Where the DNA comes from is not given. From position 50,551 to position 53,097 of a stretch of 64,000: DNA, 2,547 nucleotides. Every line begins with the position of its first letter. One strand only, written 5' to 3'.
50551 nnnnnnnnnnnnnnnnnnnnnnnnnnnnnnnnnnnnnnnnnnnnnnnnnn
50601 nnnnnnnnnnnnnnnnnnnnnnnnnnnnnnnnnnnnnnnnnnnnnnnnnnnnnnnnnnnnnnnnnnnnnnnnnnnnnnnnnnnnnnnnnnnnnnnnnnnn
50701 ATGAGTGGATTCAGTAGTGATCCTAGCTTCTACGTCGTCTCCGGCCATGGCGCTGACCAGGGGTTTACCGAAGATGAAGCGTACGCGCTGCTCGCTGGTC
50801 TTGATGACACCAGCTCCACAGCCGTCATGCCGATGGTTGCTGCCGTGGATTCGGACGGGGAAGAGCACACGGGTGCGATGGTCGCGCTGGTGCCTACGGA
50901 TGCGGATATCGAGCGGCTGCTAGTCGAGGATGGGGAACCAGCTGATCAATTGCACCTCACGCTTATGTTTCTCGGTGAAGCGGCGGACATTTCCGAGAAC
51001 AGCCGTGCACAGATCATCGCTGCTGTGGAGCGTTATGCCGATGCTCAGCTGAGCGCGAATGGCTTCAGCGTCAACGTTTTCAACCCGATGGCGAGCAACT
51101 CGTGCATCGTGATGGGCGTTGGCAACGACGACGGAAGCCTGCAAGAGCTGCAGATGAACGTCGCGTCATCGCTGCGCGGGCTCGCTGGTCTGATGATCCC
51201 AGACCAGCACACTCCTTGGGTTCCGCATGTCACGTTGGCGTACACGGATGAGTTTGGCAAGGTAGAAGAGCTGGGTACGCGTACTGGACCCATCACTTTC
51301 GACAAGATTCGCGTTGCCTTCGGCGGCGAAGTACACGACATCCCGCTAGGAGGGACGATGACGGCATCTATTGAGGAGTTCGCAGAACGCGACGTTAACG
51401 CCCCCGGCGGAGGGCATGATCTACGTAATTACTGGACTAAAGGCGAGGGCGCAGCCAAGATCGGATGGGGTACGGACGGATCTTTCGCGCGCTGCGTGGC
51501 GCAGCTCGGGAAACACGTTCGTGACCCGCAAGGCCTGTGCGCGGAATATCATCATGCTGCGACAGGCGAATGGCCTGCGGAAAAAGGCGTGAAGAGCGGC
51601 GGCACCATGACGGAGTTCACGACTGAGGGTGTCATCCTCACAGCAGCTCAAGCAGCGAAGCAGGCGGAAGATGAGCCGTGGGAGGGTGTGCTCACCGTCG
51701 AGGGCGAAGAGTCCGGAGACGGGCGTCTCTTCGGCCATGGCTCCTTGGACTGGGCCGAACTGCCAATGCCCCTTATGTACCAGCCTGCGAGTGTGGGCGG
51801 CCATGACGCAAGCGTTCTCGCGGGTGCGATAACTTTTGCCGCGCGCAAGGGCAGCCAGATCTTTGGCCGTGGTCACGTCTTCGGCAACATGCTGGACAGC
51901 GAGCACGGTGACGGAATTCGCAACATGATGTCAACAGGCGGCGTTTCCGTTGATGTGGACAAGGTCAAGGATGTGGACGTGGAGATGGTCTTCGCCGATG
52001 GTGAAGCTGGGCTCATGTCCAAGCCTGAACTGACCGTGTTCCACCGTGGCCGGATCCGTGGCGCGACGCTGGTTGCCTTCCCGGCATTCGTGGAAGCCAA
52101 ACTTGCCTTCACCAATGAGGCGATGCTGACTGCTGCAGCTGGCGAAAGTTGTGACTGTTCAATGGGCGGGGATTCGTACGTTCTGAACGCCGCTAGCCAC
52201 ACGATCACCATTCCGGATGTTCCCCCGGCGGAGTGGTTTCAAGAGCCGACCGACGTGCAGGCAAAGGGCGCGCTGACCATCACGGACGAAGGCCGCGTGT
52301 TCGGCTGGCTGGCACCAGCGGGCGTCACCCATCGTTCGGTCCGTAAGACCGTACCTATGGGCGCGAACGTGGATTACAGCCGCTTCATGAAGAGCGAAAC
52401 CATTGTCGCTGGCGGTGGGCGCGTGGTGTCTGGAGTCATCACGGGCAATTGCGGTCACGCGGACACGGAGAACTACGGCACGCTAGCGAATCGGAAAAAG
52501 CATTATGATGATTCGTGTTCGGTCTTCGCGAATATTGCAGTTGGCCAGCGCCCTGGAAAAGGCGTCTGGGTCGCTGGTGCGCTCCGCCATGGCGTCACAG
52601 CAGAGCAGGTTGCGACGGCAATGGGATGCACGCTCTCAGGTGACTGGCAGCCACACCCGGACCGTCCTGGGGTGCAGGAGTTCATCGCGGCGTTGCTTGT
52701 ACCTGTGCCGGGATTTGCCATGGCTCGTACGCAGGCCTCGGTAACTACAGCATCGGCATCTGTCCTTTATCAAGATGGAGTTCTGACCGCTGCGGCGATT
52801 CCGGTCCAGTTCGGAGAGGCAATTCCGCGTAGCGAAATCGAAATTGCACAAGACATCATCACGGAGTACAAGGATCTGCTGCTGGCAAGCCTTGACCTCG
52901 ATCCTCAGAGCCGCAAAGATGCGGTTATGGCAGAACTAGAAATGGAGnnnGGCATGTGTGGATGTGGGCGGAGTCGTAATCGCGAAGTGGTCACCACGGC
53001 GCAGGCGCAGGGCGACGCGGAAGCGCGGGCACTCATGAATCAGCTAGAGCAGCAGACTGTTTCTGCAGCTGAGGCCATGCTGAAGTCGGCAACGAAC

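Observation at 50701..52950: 2H phosphoesterase (LigT/CPDase-like) domain fused to the putative prohead protease/scaffold protein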

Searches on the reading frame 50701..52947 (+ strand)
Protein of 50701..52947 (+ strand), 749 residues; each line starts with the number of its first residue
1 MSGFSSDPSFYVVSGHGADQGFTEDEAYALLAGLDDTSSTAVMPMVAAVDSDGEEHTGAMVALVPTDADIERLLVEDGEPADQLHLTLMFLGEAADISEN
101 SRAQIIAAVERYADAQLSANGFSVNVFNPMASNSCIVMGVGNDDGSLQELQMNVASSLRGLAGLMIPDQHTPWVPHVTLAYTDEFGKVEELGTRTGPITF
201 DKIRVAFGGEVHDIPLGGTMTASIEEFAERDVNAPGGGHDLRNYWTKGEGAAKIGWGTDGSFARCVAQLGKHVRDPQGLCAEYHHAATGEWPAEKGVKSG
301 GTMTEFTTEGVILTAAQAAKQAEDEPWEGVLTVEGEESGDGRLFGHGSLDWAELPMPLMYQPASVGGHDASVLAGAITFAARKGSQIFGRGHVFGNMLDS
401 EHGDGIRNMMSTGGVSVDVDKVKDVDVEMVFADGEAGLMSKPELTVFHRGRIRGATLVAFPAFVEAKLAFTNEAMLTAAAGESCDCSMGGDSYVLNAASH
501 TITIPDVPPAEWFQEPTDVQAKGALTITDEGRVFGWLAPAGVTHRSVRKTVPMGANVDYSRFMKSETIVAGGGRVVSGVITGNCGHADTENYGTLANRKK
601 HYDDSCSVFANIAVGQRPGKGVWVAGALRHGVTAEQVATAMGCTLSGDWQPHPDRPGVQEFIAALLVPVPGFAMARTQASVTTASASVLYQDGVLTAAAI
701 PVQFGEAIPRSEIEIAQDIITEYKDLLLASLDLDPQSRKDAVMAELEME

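Call 3: search_protein_families(library=pfam, proteins=[window:50701-52947:+], max_evalue=0.1)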
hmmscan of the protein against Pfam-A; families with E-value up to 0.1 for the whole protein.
window:50701-52947:+ (749 aa): 3 families
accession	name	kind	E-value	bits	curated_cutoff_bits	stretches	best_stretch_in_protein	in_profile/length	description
PF13563.12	2_5_RNA_ligase2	-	3.6e-07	30.8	27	1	80-183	22-117/152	2'-5' RNA ligase superfamily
PF02834.22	LigT_PEase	-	0.0024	18.5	23.3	0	80-123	31-75/87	LigT like Phosphoesterase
PF05213.18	Corona_NS2A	-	0.042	13.7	23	1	95-184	51-134/267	Coronavirus NS2A protein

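Call 4: search_protein_families(library=phrogs, proteins=[window:50701-52947:+], max_evalue=0.01)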
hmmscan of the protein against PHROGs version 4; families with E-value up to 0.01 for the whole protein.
window:50701-52947:+ (749 aa): 8 families
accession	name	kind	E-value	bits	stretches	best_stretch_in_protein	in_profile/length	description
phrog_859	-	head and packaging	3.7e-63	215.2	1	277-678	339-724/807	portal protein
phrog_21470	-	unknown function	1e-49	170.7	1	313-680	10-389/500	-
phrog_18402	-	head and packaging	8.2e-45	154.5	2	44-227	391-567/861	head maturation protease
phrog_2659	-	DNA, RNA and nucleotide metabolism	3.2e-27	95.9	1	38-220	709-886/891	RNA ligase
phrog_21406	-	unknown function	3.4e-26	92.1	2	339-674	450-777/1668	-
phrog_6439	-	unknown function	3.2e-24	85.8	1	237-297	14-77/82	-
phrog_29860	-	head and packaging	8.7e-17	62.3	1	519-694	26-197/405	virion structural protein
phrog_14859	-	DNA, RNA and nucleotide metabolism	4.3e-07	30.3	1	50-217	50-217/373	RNA ligase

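Call 5: search_dna_similar(query=window:50701-52947:+, collection=phages, mode=protein, max_rows=40)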
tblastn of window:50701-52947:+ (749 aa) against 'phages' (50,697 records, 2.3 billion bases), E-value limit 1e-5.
Records with a match: 1158; places in all: 1167; records where one place covers at least 80% of the query: 3.
Best place of each record, by identity: 60-80% 1; <60% 1157.
By first word of the organism name: Mycobacterium 723; Gordonia 242; Microbacterium 132; Arthrobacter 18; Streptomyces 17; Rhodococcus 9; Mycolicibacterium 3; Tsukamurella 2; Actinoplanes 2; Curtobacterium 2; and 7 more.
By host as written in the record: Mycobacterium smegmatis mc2 155 520; Gordonia terrae 3612 190; Mycobacterium smegmatis mc#155 111; Microbacterium foliorum NRRL B-24224 58; Microbacterium foliorum NRRL B-24224 SEA 29; Microbacterium paraoxydans NWU1 27; Gordonia terrae CAG3 20; - 16; and 63 more.
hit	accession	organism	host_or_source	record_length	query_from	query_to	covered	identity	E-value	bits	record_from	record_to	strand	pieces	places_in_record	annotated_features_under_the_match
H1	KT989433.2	Streptomyces phage phiSAJS1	Streptomyces avermitilis ATCC 31267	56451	50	685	68%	35.5%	2e-27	270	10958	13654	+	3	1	hypothetical protein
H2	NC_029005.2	Streptomyces phage phiSAJS1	Streptomyces avermitilis ATCC 31267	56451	50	685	68%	35.5%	2e-27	270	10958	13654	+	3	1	portal protein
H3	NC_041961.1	Arthrobacter phage Tank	Arthrobacter sp. ATCC 21022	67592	54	695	86%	25.4%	4e-26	121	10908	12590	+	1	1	18: portal protein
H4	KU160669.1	Arthrobacter phage Tank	Arthrobacter sp. ATCC 21022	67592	54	695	86%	25.4%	4e-26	121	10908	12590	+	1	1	18: capsid maturation protease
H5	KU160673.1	Arthrobacter phage Wilde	Arthrobacter sp. ATCC 21022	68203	54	695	86%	25.4%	4e-26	121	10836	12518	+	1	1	18: capsid maturation protease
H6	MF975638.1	Streptomyces phage Abt2graduatex2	Streptomyces griseus ATCC 10137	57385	50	673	56%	38.8%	4e-29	264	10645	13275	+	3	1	capsid maturation protease and MuF-like fusion protein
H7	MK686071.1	Streptomyces phage Mischief19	Streptomyces mirabilis NRRL B-2400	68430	48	671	55%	39.0%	5e-27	268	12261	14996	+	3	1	12: capsid maturation protease and MuF-like fusion protein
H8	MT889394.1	Arthrobacter phage Odyssey395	Arthrobacter globiformis NRRL B-2979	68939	232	739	68%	31.6%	2e-14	229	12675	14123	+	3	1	26: capsid maturation protease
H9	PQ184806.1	Arthrobacter phage MellowYellow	Arthrobacter globiformis B-2979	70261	232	731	67%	31.9%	4e-14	227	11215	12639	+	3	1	21: capsid maturation protease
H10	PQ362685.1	Arthrobacter phage Pointis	Arthrobacter globiformis B-2979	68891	232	739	68%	31.3%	3e-14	228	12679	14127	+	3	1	24: capsid maturation protease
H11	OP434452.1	Arthrobacter phage Pureglobe5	Arthrobacter globiformis B-2979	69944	232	739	68%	31.1%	9e-14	227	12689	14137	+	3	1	26: capsid maturation protease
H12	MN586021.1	Arthrobacter phage Beagle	Arthrobacter globiformis NRRL B-2979 SEA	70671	232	739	68%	31.1%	9e-14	227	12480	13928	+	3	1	25: capsid maturation protease and MuF-like fusion protein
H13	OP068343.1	Microbacterium phage Cece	Microbacterium radiodurans NRRL B-24799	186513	236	698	62%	32.1%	4e-44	178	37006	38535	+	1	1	70: capsid maturation protease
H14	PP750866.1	Streptomyces phage Geonosis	Streptomyces griseus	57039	37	734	58%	34.1%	6e-25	186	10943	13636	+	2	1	portal protein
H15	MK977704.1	Gordonia Terrae phage RoadKill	Gordonia terrae CAG3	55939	23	714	62%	31.7%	1e-15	159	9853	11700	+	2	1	15: RNA ligase | 14: hypothetical protein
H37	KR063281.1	Gordonia phage GMA2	Gordonia malaquae A448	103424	45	691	58%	31.4%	2e-16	217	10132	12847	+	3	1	hypothetical protein (x2) | putative structural protein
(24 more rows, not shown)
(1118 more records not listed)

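Call 6: search_solved_structures(query=window:50701-52947:+, max_evalue=1, show_alignments=3)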
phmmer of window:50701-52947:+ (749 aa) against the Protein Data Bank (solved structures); distinct sequences matched with E-value up to 1: 2.
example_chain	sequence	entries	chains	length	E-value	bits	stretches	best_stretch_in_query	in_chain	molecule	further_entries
8a22_Bk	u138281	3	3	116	0.24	13.1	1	524-564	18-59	uS11m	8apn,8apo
1iuh_A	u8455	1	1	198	0.26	13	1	79-181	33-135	2'-5' RNA Ligase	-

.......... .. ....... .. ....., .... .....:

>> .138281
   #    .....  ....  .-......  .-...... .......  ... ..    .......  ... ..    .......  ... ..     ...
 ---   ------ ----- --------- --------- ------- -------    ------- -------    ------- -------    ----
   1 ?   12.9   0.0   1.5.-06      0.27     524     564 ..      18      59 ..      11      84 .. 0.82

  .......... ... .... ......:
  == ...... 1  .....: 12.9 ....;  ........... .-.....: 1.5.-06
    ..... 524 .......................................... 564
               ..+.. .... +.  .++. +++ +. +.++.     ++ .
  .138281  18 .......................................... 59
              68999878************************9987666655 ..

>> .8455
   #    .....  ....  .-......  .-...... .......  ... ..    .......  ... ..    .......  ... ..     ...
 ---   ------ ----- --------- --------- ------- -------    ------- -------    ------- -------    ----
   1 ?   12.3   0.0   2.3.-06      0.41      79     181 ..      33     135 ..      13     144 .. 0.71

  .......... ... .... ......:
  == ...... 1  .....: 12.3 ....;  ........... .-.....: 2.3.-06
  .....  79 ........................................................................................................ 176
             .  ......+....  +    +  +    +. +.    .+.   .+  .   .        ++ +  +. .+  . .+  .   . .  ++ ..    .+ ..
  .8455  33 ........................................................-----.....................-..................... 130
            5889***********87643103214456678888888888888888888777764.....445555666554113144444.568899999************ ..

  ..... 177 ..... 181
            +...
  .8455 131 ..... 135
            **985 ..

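Call 7: search_protein_families(library=ncbifam, proteins=[window:50701-52947:+], max_evalue=0.1)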
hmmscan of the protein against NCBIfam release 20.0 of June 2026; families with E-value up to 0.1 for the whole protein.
window:50701-52947:+ (749 aa): 2 families
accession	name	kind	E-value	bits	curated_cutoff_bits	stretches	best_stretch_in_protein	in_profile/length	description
TIGR02258.1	2_5_ligase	equivalog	1e-10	41.8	65.7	1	80-184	35-132/180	RNA 2',3'-cyclic phosphodiesterase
NF011704.0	PRK15124.1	equivalog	0.091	12.8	184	0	76-179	32-128/176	RNA 2',3'-cyclic phosphodiesterase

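Call 10: find_homologous_proteins(query=window:50701-52947:+, max_evalue=0.00001)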
Query window:50701-52947:+ (749 aa): 692 proteins with E <= 0.00001 among 8000 candidates; the best 120 are listed.
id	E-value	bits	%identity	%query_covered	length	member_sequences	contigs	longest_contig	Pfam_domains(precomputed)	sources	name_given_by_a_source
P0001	0.0e+0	1697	100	100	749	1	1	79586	PF13563.13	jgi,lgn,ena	-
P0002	0.0e+0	1504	88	100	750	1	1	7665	PF13563.13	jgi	jgi:2'-5' RNA ligase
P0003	0.0e+0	1501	93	59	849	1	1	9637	PF13563.13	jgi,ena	jgi:2'-5' RNA ligase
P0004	0.0e+0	1483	86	100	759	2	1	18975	PF13563.13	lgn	-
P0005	0.0e+0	1470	87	100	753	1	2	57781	PF13563.13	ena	-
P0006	0.0e+0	1460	87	100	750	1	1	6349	PF13563.13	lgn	-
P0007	0.0e+0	1457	86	100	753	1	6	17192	PF13563.13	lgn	-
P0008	0.0e+0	1449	86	100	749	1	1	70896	PF13563.13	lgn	-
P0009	0.0e+0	1444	85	60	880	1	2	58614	PF13563.13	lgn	-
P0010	0.0e+0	1441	85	100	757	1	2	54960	PF13563.13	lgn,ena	-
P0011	0.0e+0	1405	82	100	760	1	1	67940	PF13563.13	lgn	-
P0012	0.0e+0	1379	81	100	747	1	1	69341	PF13563.13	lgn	-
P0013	0.0e+0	1177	72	99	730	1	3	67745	PF13563.13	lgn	-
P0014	1.2e-269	915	63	57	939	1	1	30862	PF13563.13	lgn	-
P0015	4.9e-269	913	64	58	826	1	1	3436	PF13563.13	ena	-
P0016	3.4e-264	897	57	98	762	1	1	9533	PF13563.13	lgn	-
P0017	3.6e-263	894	62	57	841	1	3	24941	PF13563.13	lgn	-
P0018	2.7e-255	868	60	70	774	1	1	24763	PF13563.13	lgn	-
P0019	4.4e-255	867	57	94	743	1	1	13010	PF13563.13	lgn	-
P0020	1.6e-248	845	52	97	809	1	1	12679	PF13563.13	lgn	-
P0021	1.1e-247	842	54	64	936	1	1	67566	PF13563.13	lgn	-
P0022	2.3e-245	835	58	56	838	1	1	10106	PF20223.4,PF13563.13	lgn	-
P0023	4.0e-244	831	59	56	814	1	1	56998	PF13563.13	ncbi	-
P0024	4.7e-243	827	58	58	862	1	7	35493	PF13563.13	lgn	-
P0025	1.5e-242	825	55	92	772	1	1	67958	PF13563.13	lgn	-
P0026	6.3e-241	820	51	100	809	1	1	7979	PF13563.13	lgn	-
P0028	7.9e-236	803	60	57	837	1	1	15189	PF13563.13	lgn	-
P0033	2.6e-214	732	55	73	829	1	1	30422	PF02834.23,PF13563.13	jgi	jgi:2'-5' RNA ligase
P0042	2.0e-202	693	51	99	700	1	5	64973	PF02834.23,PF13563.13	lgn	-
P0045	4.3e-200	685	53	91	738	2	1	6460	PF13563.13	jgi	jgi:2'-5' RNA ligase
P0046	1.2e-199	684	50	91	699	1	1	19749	PF13563.13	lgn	-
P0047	1.4e-199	683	58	56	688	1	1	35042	PF13563.13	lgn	-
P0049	1.3e-198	680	62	56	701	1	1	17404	-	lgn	-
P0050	1.8e-198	680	64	56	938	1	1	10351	PF20223.4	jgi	jgi:hypothetical protein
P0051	2.2e-198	679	63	61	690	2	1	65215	PF20223.4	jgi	jgi:hypothetical protein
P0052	6.0e-198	678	50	93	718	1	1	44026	PF13563.13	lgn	-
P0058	9.1e-195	667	64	57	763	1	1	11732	-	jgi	jgi:hypothetical protein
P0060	2.9e-194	666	49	97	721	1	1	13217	PF13563.13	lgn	-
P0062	5.3e-194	665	45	64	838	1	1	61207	PF13563.13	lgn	-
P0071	5.3e-192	658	50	92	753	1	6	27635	PF13563.13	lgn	-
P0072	5.4e-192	658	44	62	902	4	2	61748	PF13563.13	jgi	-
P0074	2.0e-191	656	48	96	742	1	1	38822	PF13563.13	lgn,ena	-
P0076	4.5e-191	655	49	92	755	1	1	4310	PF02834.23,PF13563.13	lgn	-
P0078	5.7e-191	655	49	96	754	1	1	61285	PF13563.13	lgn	-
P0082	2.7e-190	653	50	91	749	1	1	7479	PF13563.13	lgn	-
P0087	8.0e-190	651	59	57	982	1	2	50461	PF20223.4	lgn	-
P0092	8.5e-188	644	50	92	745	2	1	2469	PF13563.13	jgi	jgi:2'-5' RNA ligase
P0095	2.4e-187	643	48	92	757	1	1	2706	PF13563.13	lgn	-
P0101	3.2e-182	626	53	66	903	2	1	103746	PF20223.4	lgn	-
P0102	5.0e-182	625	42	63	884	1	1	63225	PF13563.13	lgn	-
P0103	7.8e-182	625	51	87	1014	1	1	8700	PF04233.20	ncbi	-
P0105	3.4e-181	623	49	40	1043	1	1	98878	-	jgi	jgi:hypothetical protein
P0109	4.5e-180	619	56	57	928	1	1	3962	-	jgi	jgi:hypothetical protein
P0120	1.1e-175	604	42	62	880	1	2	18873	PF13563.13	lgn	-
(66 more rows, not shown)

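Call 25: get_annotated_region(hit=H4, flank=5000)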
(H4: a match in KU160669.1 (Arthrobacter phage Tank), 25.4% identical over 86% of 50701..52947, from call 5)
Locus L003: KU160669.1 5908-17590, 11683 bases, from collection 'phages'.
description: Arthrobacter phage Tank, complete genome.
organism: Arthrobacter phage Tank (NCBI taxid 1772319)
taxonomy: Viruses; Duplodnaviria; Heunggongvirae; Uroviricota; Caudoviricetes; Tankvirus; Tankvirus tank
host: Arthrobacter sp. ATCC 21022; source: soil; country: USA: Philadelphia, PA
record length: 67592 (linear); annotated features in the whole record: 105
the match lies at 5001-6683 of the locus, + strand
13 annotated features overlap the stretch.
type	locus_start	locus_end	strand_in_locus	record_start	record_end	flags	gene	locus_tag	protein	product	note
CDS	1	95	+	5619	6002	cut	13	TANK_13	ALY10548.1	hypothetical protein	-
CDS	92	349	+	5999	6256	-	14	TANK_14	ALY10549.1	PnuC-like nicotinamide riboside transporter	-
CDS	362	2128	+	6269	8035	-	15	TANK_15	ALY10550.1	terminase large subunit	-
CDS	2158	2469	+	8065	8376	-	16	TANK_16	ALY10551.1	hypothetical protein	-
CDS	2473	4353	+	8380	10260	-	17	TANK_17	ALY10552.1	portal protein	-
CDS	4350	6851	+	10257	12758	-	18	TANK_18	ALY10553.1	capsid maturation protease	-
CDS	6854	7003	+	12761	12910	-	19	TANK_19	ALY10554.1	hypothetical protein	-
CDS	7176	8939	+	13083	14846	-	20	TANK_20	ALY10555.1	major capsid hexamer protein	-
CDS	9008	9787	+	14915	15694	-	21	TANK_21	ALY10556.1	hypothetical protein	-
CDS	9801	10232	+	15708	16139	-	22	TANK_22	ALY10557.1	hypothetical protein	-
CDS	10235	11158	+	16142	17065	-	23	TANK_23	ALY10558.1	major tail protein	-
CDS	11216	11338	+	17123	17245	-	24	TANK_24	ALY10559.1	hypothetical protein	-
CDS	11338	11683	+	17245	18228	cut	25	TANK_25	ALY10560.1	major tail protein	-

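Call 34: predict_structure(alignment_id=A1)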
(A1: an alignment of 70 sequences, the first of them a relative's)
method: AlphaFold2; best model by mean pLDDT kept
length: 749 residues; sequences in the alignment: 70
mean_pLDDT: 75.8   pTM: 0.34
mean pLDDT of the five models: 75.8, 73.1, 72.3, 71.1, 70.1
residues with pLDDT >= 90: 265; 70-90: 257; 50-70: 91; < 50: 136
segments of 3 or more residues with pLDDT < 50: 1-4, 14-18, 37-52, 219-238, 295-320, 474-503, 673-676, 681-704
pLDDT, mean of each block of 10 residues (from residue 1): 47 49 61 50 36 70 98 95 96 94 96 95 94 92 95 93 89 95 92 97 95 80 37 42 83 87 91 84 86 48 28 33 86 84 87 94 69 95 94 93 91 86 70 75 84 89 81 48 36 34 68 89 79 88 75 85 89 90 65 64 73 90 92 81 83 89 79 49 36 32 51 84 83 80 72
secondary structure, 60 per line:
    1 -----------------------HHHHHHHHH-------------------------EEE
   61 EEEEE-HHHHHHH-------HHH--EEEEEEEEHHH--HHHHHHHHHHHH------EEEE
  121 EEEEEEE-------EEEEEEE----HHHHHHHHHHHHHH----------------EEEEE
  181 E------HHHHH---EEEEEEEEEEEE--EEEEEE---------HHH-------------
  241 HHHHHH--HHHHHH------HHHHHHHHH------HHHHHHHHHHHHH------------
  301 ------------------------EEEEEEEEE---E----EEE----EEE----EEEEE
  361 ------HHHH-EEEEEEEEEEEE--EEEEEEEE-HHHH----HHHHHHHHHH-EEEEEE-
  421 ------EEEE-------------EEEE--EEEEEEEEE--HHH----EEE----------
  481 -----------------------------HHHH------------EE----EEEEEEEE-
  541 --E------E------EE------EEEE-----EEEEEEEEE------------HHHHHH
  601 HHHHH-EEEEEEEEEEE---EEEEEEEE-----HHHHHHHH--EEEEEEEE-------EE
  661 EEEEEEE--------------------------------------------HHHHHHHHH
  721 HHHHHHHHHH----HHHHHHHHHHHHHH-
elements in order (helices of 4 or more, strands of 3 or more residues): H24-32 E58-65 H67-73 E86-93 H99-110 E117-127 E135-141 H146-159 E176-181 H188-192 E196-207 E210-215 H241-246 H249-254 H261-269 H276-288 E325-333 E342-344 E349-351 E356-360 H367-370 E372-383 E386-393 H395-398 H403-412 E414-419 E427-430 E444-447 E450-458 E468-470 H510-513 E532-539 E565-568 E574-582 H595-605 E607-617 E621-628 H634-641 E644-651 E659-667 H712-730 H735-748

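Call 36: fold_search(model_id=the predicted structure, library=pdb)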
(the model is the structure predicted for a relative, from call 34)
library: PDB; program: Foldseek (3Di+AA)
matches with E <= 10: 293; with E <= 0.001: 48
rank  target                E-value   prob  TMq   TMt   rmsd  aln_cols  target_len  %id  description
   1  1vdx                  2.5e-07  1.00  0.17  0.59   4.9       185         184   19  Crystal Structure of a Pyrococcus horikoshii protein with similarities to 2'5' RNA-ligase (released 2005-04-12)
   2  5ldm_A                3.5e-07  1.00  0.17  0.59   4.8       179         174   19  Crystal structure of E.coli LigT complexed with 2'-AMP (released 2017-01-18)
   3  4qak_A                1.1e-06  1.00  0.16  0.56   5.4       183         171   18  Crystal structure of phosphoesterase (released 2014-10-22)
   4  9q2y_A                1.4e-06  1.00  0.14  0.59   5.9       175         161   17  Phosphodiesterase from Burkholderia phage BCSR5 in the open lid conformation (released 2025-11-05)
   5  4qak_B                2.4e-06  1.00  0.17  0.59   5.0       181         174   19  Crystal structure of phosphoesterase (released 2014-10-22)
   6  5ldi_D                2.9e-06  1.00  0.15  0.53   6.0       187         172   20  Crystal structure of E.coli LigT in apo form (released 2017-01-18)
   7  5v1m                  3.2e-06  1.00  0.18  0.63   4.0       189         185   13  Structure of human Usb1 with uridine 5'-monophosphate (released 2017-08-16)
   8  5ldo_D                4.7e-06  1.00  0.14  0.51   6.7       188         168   19  Crystal structure of E.coli LigT complexed with 3'-AMP (released 2017-01-18)
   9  2fyh_MODEL_1_A        5.0e-06  1.00  0.17  0.56   5.2       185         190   20  Solution structure of the 2'-5' RNA ligase-like protein from Pyrococcus furiosus (released 2007-02-20)
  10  5ldq_B                5.5e-06  1.00  0.15  0.57   5.4       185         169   17  Crystal structure of E.coli LigT complexed with NADP+ (released 2017-01-18)
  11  5ldi_A                5.5e-06  1.00  0.16  0.55   5.8       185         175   19  Crystal structure of E.coli LigT in apo form (released 2017-01-18)
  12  5ldp_B                6.2e-06  1.00  0.16  0.59   5.1       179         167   18  Crystal structure of E.coli LigT complexed with ATP (released 2017-01-18)
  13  5ldj_D                6.2e-06  1.00  0.15  0.53   5.9       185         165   18  Crystal structure of E.coli LigT complexed with phosphate (released 2017-01-18)
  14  1iuh                  6.5e-06  1.00  0.17  0.62   5.2       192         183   20  Crystal structure of TT0787 of thermus thermophilus HB8 (released 2003-06-17)
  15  5ldk_B                6.9e-06  1.00  0.15  0.55   5.7       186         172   18  Crystal structure of E.coli LigT complexed with ATP (released 2017-01-18)
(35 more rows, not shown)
